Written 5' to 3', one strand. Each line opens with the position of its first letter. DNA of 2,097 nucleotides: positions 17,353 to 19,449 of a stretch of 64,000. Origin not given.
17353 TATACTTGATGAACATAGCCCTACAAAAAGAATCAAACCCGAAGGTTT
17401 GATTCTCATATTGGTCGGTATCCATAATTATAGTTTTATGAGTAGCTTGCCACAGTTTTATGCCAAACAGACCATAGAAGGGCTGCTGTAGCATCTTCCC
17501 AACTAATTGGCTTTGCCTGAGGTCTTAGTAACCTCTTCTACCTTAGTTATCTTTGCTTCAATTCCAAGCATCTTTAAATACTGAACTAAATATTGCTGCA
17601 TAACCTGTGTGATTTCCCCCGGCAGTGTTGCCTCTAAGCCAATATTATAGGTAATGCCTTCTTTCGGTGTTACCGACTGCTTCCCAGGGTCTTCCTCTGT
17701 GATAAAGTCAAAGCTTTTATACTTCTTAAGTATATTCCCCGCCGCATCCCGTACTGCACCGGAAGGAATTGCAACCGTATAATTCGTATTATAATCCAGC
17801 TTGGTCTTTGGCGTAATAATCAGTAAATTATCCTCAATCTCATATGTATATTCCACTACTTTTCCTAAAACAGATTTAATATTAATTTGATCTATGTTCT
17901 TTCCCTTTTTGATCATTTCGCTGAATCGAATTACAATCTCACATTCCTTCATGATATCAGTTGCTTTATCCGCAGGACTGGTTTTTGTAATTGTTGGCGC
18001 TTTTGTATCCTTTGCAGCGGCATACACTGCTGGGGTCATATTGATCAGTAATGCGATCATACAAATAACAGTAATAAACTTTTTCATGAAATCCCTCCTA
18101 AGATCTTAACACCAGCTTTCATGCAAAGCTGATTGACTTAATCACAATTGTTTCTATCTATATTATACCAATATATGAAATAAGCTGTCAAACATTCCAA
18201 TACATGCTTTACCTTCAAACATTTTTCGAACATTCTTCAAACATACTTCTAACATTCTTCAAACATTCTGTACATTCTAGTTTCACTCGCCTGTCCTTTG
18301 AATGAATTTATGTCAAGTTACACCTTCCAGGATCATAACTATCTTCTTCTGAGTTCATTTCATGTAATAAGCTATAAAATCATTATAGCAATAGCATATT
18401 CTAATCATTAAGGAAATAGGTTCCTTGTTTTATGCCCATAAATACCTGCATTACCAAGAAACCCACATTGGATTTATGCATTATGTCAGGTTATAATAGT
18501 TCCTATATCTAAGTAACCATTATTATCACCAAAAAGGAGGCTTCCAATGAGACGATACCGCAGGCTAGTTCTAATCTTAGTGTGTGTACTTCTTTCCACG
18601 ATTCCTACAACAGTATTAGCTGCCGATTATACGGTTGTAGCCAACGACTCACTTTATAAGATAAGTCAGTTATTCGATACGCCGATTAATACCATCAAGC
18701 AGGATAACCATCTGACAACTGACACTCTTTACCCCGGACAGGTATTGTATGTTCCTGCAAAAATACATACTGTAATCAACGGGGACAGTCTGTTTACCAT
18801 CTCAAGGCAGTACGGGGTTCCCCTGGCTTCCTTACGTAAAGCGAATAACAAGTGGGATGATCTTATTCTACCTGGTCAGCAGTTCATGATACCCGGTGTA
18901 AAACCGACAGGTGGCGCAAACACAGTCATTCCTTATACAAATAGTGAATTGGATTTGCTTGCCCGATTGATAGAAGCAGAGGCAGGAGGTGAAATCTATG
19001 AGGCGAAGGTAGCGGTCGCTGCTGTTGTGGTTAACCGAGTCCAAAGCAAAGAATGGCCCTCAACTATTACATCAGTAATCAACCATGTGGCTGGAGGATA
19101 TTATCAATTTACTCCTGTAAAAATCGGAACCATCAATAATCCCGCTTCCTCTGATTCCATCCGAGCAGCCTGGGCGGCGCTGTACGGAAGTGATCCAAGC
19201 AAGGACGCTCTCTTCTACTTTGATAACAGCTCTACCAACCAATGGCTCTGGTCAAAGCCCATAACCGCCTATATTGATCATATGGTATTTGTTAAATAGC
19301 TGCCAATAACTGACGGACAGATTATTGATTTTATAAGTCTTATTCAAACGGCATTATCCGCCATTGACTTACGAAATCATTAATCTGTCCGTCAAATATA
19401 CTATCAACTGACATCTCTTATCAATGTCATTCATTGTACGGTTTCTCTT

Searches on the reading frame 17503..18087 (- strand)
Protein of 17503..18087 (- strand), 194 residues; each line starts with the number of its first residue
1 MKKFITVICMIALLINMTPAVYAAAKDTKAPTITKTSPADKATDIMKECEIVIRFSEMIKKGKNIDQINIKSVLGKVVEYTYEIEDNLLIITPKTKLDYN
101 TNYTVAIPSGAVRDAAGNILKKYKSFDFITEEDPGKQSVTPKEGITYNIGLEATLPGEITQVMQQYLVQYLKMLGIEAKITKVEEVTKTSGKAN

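Call 73: search_protein_families(library=pfam, proteins=[window:17503-18087:-], max_evalue=0.001)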
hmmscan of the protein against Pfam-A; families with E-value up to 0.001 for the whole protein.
window:17503-18087:- (194 aa): 1 family
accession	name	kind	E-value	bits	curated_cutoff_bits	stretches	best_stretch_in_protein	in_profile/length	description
PF13205.12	Big_5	-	1.4e-21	77.6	23.6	1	27-130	1-105/105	Bacterial Ig-like domain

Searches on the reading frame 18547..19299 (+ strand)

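Call 73: search_protein_families(library=pfam, proteins=[window:18547-19299:+], max_evalue=0.001)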
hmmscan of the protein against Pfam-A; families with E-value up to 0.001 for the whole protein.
window:18547-19299:+ (250 aa): 4 families
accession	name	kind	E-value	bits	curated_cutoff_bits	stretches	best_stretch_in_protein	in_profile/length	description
PF01476.26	LysM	-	1.5e-26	92.5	20.9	2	28-70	1-43/43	LysM domain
PF07486.17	Hydrolase_2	-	1.4e-24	87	27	1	148-248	1-99/100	Cell Wall Hydrolase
PF23473.1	LysM3_LYK4_5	-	2.8e-07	31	29.3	1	28-70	5-47/48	LYK4/5 LysM3 domain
PF23446.1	LysM1_NFP_LYK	-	1.4e-05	26.3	36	0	35-71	17-55/60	NFP/LYK LysM1 domain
